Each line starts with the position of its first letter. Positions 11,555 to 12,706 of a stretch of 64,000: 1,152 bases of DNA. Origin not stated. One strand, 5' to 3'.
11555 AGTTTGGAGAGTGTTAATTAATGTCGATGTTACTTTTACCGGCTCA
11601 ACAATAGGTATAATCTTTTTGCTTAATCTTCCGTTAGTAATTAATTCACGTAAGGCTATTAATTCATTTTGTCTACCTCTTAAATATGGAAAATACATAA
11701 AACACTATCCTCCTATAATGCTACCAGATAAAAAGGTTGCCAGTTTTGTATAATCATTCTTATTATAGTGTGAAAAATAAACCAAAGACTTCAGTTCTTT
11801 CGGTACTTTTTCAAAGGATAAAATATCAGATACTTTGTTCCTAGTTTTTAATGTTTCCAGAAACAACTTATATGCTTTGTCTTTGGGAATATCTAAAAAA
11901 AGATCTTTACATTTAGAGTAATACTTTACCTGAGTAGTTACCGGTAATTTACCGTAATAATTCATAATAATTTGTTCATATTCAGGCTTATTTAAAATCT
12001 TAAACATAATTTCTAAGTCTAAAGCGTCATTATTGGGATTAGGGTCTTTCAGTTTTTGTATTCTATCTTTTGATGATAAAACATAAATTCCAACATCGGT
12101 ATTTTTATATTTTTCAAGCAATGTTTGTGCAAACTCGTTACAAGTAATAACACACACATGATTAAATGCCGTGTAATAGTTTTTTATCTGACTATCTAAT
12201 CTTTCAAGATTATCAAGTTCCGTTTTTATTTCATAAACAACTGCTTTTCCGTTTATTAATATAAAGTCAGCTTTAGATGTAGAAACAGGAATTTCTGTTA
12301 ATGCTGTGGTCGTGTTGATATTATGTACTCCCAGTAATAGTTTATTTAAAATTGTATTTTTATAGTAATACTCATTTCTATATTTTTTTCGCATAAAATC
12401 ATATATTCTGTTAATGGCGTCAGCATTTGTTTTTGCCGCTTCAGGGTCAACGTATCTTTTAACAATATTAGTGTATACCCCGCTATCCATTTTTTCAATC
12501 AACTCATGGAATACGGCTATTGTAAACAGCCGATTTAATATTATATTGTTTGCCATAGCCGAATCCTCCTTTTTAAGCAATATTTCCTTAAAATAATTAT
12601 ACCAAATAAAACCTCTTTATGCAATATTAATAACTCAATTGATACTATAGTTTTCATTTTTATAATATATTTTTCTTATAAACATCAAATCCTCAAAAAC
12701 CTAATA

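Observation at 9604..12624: Three-gene operon (PD-(D/E)xK sce7726-like, Beta-protein/sce7725-like, zinc-ribbon-RES): candidate uncharacterised NAD+-targeting defence system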

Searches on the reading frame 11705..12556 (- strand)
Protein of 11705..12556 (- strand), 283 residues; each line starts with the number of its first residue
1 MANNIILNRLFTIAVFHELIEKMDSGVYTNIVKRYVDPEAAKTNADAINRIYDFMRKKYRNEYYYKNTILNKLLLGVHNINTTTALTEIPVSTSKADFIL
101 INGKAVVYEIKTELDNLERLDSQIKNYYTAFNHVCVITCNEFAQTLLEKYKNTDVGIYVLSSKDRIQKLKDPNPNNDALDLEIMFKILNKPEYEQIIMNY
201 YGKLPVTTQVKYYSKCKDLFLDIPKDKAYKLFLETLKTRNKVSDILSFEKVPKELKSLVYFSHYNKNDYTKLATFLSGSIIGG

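Call 3: search_protein_families(library=pfam, proteins=[window:11705-12556:-], max_evalue=0.1)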
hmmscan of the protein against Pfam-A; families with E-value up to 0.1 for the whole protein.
window:11705-12556:- (283 aa): 2 families
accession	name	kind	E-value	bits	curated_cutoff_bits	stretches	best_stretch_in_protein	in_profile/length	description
PF05575.17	V_cholerae_RfbT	-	0.0024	17.6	27.9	0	100-170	101-173/286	Vibrio cholerae RfbT protein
PF25265.1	USP32_N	-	0.036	14.3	27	0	235-268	23-56/93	USP32 N-terminal domain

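Call 4: search_protein_families(library=ncbifam, proteins=[window:11705-12556:-], max_evalue=0.1)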
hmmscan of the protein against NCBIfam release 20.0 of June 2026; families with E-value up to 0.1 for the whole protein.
window:11705-12556:- (283 aa): 1 family
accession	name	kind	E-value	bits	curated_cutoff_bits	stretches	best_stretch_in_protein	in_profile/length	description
NF033832.1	sce7726_fam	subfamily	6.5e-55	185.9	70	1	60-240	1-183/184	sce7726 family protein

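Call 5: search_protein_families(library=padloc, proteins=[window:11705-12556:-], max_evalue=0.1)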
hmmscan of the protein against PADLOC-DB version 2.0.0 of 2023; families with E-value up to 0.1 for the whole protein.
window:11705-12556:- (283 aa): 1 family
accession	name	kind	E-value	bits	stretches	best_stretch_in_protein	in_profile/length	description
PDLC02989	cll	-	4.1e-17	60.8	1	61-243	6-187/265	-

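Call 68: find_homologous_proteins(query=window:11705-12556:-, max_evalue=0.001)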
Query window:11705-12556:- (283 aa): 2555 proteins with E <= 0.001 among 3362 candidates; the best 120 are listed.
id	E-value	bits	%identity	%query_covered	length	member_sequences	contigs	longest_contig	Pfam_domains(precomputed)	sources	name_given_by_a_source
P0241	1.4e-180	617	100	100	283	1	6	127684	PF26915.1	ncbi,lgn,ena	-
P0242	9.0e-153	526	85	100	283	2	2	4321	PF26915.1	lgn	-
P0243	1.3e-129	450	73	99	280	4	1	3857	PF26915.1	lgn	-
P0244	1.6e-127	443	71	100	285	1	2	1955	PF26915.1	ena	-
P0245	1.9e-118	413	66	99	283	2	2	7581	PF26915.1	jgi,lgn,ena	-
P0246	2.3e-117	409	67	100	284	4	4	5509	PF26915.1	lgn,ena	-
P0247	8.4e-117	408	65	100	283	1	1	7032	PF26915.1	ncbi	-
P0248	1.1e-114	401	65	99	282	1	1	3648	PF26915.1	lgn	-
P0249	1.1e-114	401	66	99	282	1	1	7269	PF26915.1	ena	-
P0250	1.3e-114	401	66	100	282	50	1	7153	PF26915.1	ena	-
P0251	1.3e-114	400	66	99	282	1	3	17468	PF26915.1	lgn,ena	-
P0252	1.9e-114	400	66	99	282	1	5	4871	PF26915.1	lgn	-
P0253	3.5e-114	399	66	100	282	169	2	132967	PF26915.1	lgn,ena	-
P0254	1.0e-113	398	65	98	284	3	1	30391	PF26915.1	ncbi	-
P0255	7.9e-113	395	65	100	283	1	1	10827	PF26915.1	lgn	-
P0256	8.2e-113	395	65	99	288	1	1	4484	PF26915.1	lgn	-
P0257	1.1e-112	394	65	99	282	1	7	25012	PF26915.1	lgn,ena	-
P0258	1.7e-112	394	64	98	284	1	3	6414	PF26915.1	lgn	-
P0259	3.1e-112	393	64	100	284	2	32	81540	PF26915.1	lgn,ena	-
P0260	3.4e-112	393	64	99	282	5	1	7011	PF26915.1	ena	-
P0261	3.9e-112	392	62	100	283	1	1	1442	PF26915.1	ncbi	-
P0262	5.7e-112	392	63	100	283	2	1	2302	PF26915.1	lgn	-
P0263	1.2e-111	391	63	98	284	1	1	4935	PF26915.1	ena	-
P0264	2.0e-111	390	64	98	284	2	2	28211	PF26915.1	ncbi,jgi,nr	ncbi:MAG: sce7726 family protein [Ruminococcaceae bacterium]|nr:sce7726 family protein [Oscillospira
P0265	2.6e-111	390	63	100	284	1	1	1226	PF26915.1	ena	-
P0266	3.8e-111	389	63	100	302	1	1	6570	PF26915.1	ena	-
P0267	2.3e-110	387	61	100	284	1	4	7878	PF26915.1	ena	-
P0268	3.0e-110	386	63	100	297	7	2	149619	PF26915.1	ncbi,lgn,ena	-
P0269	7.0e-110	385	63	100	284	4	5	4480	PF26915.1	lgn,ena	-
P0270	1.3e-109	384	63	100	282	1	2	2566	PF26915.1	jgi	-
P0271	1.5e-109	384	62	99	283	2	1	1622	PF26915.1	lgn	-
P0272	2.2e-109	383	63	96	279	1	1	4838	PF26915.1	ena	-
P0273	2.3e-107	377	61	100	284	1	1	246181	PF26915.1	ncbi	-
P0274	5.6e-107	375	62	100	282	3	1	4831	PF26915.1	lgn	-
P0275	8.5e-107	375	63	100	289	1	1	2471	PF26915.1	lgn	-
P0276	7.4e-106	372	62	100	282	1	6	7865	PF26915.1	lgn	-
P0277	1.1e-105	371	62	100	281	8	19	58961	PF26915.1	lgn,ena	-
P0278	2.0e-105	370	61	100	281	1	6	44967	PF26915.1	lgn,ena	-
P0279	3.6e-105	370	61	100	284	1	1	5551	PF26915.1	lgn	-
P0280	6.4e-105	369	61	100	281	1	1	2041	PF26915.1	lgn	-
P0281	3.0e-104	366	60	100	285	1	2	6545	PF26915.1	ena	-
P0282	1.1e-103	365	61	100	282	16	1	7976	PF26915.1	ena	-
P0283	5.2e-103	362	59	100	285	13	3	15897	PF26915.1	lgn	-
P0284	2.7e-102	360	57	100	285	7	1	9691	PF26915.1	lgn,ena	-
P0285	2.7e-99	350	59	100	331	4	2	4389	PF26915.1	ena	-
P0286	6.9e-98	346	61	93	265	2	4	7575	PF26915.1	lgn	-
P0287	1.5e-96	341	66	83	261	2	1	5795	PF26915.1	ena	-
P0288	8.8e-95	335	58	100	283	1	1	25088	PF26915.1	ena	-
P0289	4.4e-94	333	56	100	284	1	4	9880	PF26915.1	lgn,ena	-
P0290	6.7e-94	333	56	100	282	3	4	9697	PF26915.1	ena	-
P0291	1.5e-91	325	65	78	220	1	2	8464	PF26915.1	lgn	-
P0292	1.1e-90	322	55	100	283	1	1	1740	PF26915.1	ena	-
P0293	1.0e-88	316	54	98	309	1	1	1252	PF26915.1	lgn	-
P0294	1.3e-88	315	54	100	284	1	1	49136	PF26915.1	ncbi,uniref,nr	ncbi:hypothetical protein DCCM_3172 [Desulfocucumis palustris]|uniref:Sce7726 family protein n=1 Tax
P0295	1.8e-88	315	56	97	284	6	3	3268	PF26915.1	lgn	-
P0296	1.9e-88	315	54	100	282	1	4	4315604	PF26915.1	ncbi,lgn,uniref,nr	ncbi:sce7726 family protein [Halalkalibacterium halodurans]|uniref:Sce7726 family protein n=1 Tax=Ha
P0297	1.8e-87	311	66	75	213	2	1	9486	PF26915.1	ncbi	-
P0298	1.6e-86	308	55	99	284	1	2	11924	PF26915.1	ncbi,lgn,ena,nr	ncbi:MAG: sce7726 family protein [Desulfitobacterium hafniense]|nr:sce7726 family protein [Desulfito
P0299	3.1e-86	307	54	99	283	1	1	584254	PF26915.1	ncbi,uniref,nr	ncbi:sce7726 family protein [Clostridium estertheticum]|uniref:sce7726 family protein n=1 Tax=Clostr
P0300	4.5e-86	307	54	97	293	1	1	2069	PF26915.1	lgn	-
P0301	4.9e-86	307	53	100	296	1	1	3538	PF26915.1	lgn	-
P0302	5.8e-86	307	53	99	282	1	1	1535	PF26915.1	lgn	-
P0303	6.1e-86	306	55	99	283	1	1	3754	PF26915.1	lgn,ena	-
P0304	7.7e-86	306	52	99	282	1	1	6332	PF26915.1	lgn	-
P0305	8.2e-86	306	52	100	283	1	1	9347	PF26915.1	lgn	-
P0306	8.3e-86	306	53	99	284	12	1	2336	PF26915.1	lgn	-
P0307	8.4e-86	306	54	99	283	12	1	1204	PF26915.1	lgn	-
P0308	1.2e-85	306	55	99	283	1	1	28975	PF26915.1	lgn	-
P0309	1.2e-85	305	52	100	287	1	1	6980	PF26915.1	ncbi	-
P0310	1.3e-85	305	54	99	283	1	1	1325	PF26915.1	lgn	-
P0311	1.4e-85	305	55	99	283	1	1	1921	PF26915.1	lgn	-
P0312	2.3e-85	305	54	99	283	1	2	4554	PF26915.1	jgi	jgi:hypothetical protein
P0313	4.0e-85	304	54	99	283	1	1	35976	PF26915.1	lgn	-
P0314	4.8e-85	304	54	99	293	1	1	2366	PF26915.1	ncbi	-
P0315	5.7e-85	303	53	97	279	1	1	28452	PF26915.1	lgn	-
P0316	6.1e-85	303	51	97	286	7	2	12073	PF26915.1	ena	-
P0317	7.3e-85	303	52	99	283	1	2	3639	PF26915.1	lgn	-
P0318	7.6e-85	303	52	100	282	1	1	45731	PF26915.1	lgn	-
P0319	7.7e-85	303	54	98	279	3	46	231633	PF26915.1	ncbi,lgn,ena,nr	nr:sce7726 family protein [uncultured Blautia sp.]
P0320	9.0e-85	303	52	100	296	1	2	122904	PF26915.1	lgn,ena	-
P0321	1.1e-84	302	52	99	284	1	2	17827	PF26915.1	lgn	-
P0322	1.2e-84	302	53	97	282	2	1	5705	PF26915.1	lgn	-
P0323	1.4e-84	302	52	99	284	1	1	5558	PF26915.1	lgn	-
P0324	1.7e-84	302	54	96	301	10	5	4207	PF26915.1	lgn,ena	-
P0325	1.7e-84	302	53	97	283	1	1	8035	PF26915.1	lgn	-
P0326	1.9e-84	302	52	99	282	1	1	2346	PF26915.1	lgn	-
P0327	2.2e-84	301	52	99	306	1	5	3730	PF26915.1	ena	-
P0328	2.3e-84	301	53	99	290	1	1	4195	PF26915.1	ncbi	ncbi:MAG: sce7726 family protein [Ruminiclostridium sp.]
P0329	3.5e-84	301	52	99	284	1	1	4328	PF26915.1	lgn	-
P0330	3.8e-84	301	54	99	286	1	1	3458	PF26915.1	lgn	-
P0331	3.8e-84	301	52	98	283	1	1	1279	PF26915.1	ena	-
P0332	4.2e-84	300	52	100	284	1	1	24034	PF26915.1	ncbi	-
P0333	4.3e-84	300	53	98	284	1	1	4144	PF26915.1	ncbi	-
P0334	4.4e-84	300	52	97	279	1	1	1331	PF26915.1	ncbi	-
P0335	4.6e-84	300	52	99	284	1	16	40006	PF26915.1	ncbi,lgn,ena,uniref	ncbi:sce7726 family protein [Lawsonibacter hominis]|uniref:sce7726 family protein n=1 Tax=Lawsonibac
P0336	5.2e-84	300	52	99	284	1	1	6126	PF26915.1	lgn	-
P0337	5.8e-84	300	51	99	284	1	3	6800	PF26915.1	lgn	-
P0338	6.3e-84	300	51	98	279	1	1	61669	PF26915.1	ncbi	-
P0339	6.9e-84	300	52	99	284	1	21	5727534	PF26915.1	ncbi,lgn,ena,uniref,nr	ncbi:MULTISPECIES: sce7726 family protein [Desulfitobacterium]|uniref:SepS16A protein n=4 Tax=root T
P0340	8.3e-84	299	53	98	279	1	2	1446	PF26915.1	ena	-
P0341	9.4e-84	299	54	99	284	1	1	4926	PF26915.1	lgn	-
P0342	9.7e-84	299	52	99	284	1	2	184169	PF26915.1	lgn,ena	-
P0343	1.1e-83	299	51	99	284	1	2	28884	PF26915.1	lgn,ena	-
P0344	1.1e-83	299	54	97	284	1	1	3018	PF26915.1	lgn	-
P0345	1.1e-83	299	53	99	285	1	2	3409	PF26915.1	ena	-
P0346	1.1e-83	299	52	99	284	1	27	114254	PF26915.1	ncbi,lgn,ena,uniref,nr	ncbi:sce7726 family protein [Intestinimonas butyriciproducens]|uniref:sce7726 family protein n=1 Tax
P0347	1.4e-83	299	52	100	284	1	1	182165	PF26915.1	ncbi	-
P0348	1.6e-83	299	53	99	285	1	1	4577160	PF26915.1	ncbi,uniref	ncbi:sce7726 family protein [Neobacillus sp. SCS-31]|uniref:sce7726 family protein n=1 Tax=Neobacill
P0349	1.7e-83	298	53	100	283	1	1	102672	PF26915.1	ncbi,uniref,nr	ncbi:sce7726 family protein [Phosphitispora fastidiosa]|uniref:sce7726 family protein n=1 Tax=Phosph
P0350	1.7e-83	298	54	98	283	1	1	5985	PF26915.1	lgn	-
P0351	2.2e-83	298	51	98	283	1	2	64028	PF26915.1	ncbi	-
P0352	2.9e-83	298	52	99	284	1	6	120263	PF26915.1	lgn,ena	-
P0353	3.1e-83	298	55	99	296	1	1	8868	PF26915.1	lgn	-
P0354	3.4e-83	297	54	98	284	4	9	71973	PF26915.1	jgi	jgi:hypothetical protein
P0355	3.5e-83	297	51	98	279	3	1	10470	PF26915.1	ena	-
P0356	3.8e-83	297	53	99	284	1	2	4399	PF26915.1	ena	-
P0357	3.8e-83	297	54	98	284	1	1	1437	PF26915.1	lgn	-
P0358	4.0e-83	297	52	100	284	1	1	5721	PF26915.1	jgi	jgi:hypothetical protein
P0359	4.2e-83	297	51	98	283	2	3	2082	PF26915.1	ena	-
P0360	4.3e-83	297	53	99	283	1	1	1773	PF26915.1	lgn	-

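Call 71: search_solved_structures(query=A4, max_evalue=10, show_alignments=2)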
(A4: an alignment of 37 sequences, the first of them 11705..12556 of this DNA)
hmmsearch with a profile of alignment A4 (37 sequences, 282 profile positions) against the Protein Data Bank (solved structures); distinct sequences matched with E-value up to 10: 24.
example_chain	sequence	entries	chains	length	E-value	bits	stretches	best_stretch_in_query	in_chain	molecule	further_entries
9iij_A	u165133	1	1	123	0.22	14.5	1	166-218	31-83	Transcriptional regulator, PadR-like family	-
7qz5_A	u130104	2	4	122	0.28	14.1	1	166-216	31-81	Transcriptional regulator, PadR-like family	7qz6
3f8b_A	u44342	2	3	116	0.3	14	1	166-216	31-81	Transcriptional regulator, PadR-like family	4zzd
9g51_A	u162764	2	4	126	0.32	13.9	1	166-216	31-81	Transcriptional regulator, PadR-like family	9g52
3f8c_A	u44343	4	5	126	0.32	13.9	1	166-216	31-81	Transcriptional regulator, PadR-like family | Transcriptional regulator PadR family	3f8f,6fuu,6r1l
6i8n_A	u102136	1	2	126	0.33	13.8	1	166-216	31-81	Transcriptional regulator, PadR-like family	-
9gkr_A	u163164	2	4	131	0.35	13.8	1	166-217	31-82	Transcriptional regulator, PadR-like family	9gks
6do0_A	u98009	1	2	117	0.36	13.7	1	166-215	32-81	Transcriptional regulator, PadR-like family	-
8qdf_A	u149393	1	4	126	0.36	13.7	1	166-216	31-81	Transcriptional regulator, PadR-like family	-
6vwe_A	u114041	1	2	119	0.37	13.7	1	166-215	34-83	Transcriptional regulator, PadR-like family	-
9h9w_A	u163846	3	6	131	0.4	13.6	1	166-216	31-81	Transcriptional regulator, PadR-like family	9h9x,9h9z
9h9y_A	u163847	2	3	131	0.42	13.5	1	166-216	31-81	Transcriptional regulator, PadR-like family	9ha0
7xup_A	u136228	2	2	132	0.47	13.4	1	166-216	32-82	Transcriptional regulator, PadR-like family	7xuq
9wi1_A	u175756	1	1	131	0.48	13.3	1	166-216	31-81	Transcriptional regulator, PadR-like family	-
8zf1_A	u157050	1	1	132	0.48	13.3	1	166-216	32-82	Transcriptional regulator, PadR-like family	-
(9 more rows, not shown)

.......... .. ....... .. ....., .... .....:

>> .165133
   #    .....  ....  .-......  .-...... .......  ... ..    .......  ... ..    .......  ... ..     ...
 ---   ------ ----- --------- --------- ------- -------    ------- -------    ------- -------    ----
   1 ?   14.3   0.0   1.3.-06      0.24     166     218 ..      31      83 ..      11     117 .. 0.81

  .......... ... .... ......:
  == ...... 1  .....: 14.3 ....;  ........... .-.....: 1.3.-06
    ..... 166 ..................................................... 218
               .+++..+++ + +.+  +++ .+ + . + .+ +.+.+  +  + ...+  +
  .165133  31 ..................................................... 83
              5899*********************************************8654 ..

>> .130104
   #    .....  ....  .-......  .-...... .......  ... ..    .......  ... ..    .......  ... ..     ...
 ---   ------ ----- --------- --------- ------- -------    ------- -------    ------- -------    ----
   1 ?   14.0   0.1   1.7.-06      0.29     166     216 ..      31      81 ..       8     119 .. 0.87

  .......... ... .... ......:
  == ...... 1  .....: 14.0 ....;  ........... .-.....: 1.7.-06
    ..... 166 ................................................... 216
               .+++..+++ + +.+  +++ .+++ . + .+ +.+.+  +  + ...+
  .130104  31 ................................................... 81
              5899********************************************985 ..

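Call 81: predict_structure(alignment_id=A4)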
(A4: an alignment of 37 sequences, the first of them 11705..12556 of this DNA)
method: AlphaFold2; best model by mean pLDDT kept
length: 283 residues; sequences in the alignment: 37
mean_pLDDT: 82.0   pTM: 0.76
mean pLDDT of the five models: 82.0, 80.0, 77.4, 75.9, 71.4
residues with pLDDT >= 90: 91; 70-90: 150; 50-70: 28; < 50: 14
segments of 3 or more residues with pLDDT < 50: 77-84, 100-103
pLDDT, mean of each block of 10 residues (from residue 1): 66 83 73 80 89 83 82 57 56 58 61 79 89 87 91 91 83 91 93 96 95 97 95 83 83 88 88 90 51
secondary structure, 60 per line:
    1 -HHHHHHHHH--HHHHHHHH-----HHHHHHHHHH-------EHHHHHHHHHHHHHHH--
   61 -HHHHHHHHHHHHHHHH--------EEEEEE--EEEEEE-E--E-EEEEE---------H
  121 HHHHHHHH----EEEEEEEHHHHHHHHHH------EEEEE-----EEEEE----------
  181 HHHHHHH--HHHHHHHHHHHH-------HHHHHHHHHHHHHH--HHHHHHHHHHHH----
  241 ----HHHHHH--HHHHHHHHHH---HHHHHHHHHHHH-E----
elements in order: H2-10 H13-20 H26-35 H44-58 H62-77 E86-91 E94-99 E106-110 H120-128 E133-139 H140-149 E156-160 E166-170 H181-187 H190-201 H209-222 H225-236 H245-250 H253-262 H266-277

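Call 85: fold_search(model_id=the predicted structure, library=pdb)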
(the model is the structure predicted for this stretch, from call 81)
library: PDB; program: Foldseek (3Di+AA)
matches with E <= 10: 376; with E <= 0.001: 0
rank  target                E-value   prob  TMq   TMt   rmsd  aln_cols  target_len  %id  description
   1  2ph7_B                2.1e-02  0.96  0.27  0.33  11.8       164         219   12  Crystal structure of AF2093 from Archaeoglobus fulgidus (released 2007-05-08)
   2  2ph7_A                2.5e-02  0.96  0.27  0.33  11.7       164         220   12  Crystal structure of AF2093 from Archaeoglobus fulgidus (released 2007-05-08)
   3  7et0_C                7.5e-02  0.11  0.14  0.08  15.1       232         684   10  Crystal structure of the complex formed by Wolbachia cytoplasmic incompatibility factors CinA and CinB from wPip (released 2021-11-10)
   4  9iac_A                9.3e-02  0.13  0.18  0.18  15.5       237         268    9  Structure of the Argonaute-associated Cas4 family protein 1 (ACE1) from Microcystis aeruginosa (MaACE1) (released 2025-04-23)
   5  7esz_C                9.8e-02  0.09  0.12  0.06  15.8       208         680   12  Crystal structure of the complex formed by Wolbachia cytoplasmic incompatibility factors CinA and CinB with Mn2+ from  (released 2021-11-10)
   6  9iac_B                1.1e-01  0.12  0.17  0.17  15.5       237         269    9  Structure of the Argonaute-associated Cas4 family protein 1 (ACE1) from Microcystis aeruginosa (MaACE1) (released 2025-04-23)
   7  9iab_A                1.2e-01  0.14  0.17  0.17  13.7       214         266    9  Structure of the Argonaute-associated Cas4 family protein 1 (ACE1) from Chroococcidiopsis thermalis (CtACE1) (released 2025-04-23)
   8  9iab_B                1.8e-01  0.11  0.16  0.17  13.0       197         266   10  Structure of the Argonaute-associated Cas4 family protein 1 (ACE1) from Chroococcidiopsis thermalis (CtACE1) (released 2025-04-23)
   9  7sgz_E                1.8e-01  0.08  0.16  0.14  21.4       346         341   14  Structure of the yeast Rad24-RFC loader bound to DNA and the closed 9-1-1 clamp (released 2022-03-23)
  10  7tcb_B                1.9e-01  0.41  0.15  0.22   6.9       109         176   12  Crystal Structure of the YaeQ Family Protein VPA0551 from Vibrio parahaemolyticus (released 2022-01-05)
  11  4g6v_A                2.8e-01  0.63  0.20  0.37   5.3        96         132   14  CdiA-CT/CdiI toxin and immunity complex from Burkholderia pseudomallei (released 2012-12-12)
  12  8t81                  5.1e-01  0.10  0.18  0.27  19.5       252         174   11  Influenza PAN endonuclease E23K mutant with 6-(4-(1H-tetrazol-5-yl)-2-(trifluoromethyl)phenyl)-3-hydroxy-4-oxo-1,4-dihyd (released 2024-05-08)
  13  9p01_A                5.7e-01  0.08  0.16  0.09  20.2       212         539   13  Cryo-EM structure of S. Mansoni p97 bound to ATPgS (released 2025-08-13)
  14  9p00_E                6.0e-01  0.07  0.14  0.08  21.9       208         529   12  Cryo-EM structure of apo S. Mansoni p97 (released 2025-08-13)
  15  6xzg_AP1              6.7e-01  0.04  0.15  0.07  23.4       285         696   13  Influenza C virus polymerase in complex with chicken ANP32A - Subclass 3 (released 2020-11-25)
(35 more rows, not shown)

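Call 110: list_cluster_members(proteins=[window:11705-12556:-, window:10748-11698:-, window:9651-10751:-])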
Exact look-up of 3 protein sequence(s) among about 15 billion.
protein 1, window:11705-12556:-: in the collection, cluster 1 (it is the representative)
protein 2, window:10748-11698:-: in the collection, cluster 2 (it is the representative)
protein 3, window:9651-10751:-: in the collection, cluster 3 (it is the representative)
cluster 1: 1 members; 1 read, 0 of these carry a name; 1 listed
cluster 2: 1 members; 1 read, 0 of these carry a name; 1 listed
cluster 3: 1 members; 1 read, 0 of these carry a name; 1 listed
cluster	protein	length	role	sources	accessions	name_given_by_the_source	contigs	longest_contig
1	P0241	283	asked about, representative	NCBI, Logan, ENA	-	-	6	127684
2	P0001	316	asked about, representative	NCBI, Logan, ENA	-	-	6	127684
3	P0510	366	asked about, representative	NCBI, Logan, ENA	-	-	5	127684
